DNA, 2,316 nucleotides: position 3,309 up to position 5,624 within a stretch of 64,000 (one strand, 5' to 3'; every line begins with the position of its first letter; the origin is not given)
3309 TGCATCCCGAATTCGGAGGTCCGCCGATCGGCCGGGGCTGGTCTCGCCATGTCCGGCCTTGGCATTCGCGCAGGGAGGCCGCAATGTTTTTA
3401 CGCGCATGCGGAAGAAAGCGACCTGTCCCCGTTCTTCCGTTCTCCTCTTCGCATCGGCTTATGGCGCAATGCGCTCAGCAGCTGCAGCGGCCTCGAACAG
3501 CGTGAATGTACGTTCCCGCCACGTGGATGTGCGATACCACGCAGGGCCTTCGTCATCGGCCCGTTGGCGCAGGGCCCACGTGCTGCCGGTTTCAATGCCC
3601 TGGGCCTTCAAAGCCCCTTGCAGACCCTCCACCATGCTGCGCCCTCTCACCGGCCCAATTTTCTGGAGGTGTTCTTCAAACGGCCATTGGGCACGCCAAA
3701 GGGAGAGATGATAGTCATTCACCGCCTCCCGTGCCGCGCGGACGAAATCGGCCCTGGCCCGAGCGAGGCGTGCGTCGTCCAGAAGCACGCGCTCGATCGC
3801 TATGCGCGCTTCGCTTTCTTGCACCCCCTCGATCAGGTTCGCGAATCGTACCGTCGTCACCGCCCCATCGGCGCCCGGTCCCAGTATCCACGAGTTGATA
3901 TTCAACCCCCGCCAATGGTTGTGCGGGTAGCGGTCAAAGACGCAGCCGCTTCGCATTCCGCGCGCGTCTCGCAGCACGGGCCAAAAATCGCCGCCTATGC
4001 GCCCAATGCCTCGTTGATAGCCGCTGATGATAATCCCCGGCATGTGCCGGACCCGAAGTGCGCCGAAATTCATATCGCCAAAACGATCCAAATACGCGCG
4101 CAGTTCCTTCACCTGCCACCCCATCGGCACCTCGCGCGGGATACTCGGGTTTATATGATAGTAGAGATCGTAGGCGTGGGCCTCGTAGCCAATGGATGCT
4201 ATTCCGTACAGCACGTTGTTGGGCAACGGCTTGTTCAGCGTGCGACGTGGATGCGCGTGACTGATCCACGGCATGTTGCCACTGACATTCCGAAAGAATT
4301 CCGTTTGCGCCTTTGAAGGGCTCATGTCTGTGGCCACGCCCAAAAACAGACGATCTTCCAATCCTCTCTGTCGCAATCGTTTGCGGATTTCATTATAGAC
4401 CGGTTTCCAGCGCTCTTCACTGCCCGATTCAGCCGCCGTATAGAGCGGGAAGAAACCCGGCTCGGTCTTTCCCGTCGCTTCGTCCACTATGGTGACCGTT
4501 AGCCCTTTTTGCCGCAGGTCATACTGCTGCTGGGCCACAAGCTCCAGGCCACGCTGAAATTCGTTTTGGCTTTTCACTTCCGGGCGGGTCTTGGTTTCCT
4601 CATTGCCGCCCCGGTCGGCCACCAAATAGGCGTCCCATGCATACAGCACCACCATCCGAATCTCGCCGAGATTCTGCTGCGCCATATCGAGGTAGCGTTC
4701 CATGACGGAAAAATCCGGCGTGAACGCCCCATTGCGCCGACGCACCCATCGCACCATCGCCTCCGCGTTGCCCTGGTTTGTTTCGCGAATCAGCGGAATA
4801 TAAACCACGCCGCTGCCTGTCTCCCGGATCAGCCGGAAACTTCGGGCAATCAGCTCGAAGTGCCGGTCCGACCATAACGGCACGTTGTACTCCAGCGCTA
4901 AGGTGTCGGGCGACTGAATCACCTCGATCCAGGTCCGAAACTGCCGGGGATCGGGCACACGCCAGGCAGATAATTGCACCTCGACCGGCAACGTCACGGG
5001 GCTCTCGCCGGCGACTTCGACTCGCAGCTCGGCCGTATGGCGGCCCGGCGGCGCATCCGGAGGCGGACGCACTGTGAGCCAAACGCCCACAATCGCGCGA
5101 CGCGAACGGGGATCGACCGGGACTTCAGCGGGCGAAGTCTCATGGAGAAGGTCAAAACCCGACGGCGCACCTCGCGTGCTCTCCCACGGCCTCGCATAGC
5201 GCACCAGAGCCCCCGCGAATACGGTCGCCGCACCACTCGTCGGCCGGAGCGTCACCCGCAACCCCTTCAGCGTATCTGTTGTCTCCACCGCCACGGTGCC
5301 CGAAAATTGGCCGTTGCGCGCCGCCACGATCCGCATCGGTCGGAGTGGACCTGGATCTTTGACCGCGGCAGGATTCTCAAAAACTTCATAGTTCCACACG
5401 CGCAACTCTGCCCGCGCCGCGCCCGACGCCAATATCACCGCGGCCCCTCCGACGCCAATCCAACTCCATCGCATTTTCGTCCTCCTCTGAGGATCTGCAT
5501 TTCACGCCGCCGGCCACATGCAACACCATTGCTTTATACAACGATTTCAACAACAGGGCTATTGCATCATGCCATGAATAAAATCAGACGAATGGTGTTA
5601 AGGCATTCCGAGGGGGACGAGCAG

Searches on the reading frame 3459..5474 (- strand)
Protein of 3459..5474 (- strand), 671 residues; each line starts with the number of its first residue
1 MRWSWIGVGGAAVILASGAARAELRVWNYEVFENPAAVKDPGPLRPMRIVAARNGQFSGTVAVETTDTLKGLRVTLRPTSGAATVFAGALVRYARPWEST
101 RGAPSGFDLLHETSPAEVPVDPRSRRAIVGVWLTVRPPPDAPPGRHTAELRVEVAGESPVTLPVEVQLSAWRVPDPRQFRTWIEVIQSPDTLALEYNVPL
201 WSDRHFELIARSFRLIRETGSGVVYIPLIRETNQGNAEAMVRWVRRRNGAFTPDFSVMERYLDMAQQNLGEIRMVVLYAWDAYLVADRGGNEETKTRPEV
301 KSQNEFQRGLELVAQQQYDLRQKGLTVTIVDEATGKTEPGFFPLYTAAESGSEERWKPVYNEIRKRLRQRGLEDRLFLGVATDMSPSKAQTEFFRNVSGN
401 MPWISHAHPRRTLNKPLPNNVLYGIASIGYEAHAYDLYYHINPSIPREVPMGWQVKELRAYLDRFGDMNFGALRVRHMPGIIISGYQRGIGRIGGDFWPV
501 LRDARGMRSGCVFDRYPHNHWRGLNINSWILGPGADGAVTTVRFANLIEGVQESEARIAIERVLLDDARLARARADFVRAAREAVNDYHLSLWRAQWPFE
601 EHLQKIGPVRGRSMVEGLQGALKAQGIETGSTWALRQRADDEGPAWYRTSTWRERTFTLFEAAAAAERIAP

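Call 21: search_protein_families(library=pfam, proteins=[window:3459-5474:-], max_evalue=0.00001)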
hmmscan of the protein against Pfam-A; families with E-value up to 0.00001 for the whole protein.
window:3459-5474:- (671 aa): 1 family
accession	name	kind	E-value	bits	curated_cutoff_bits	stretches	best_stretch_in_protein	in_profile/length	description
PF13320.12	GH123_cat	-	1e-16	61.7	23.1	1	187-381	2-160/324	Glycoside hydrolase 123, catalytic domain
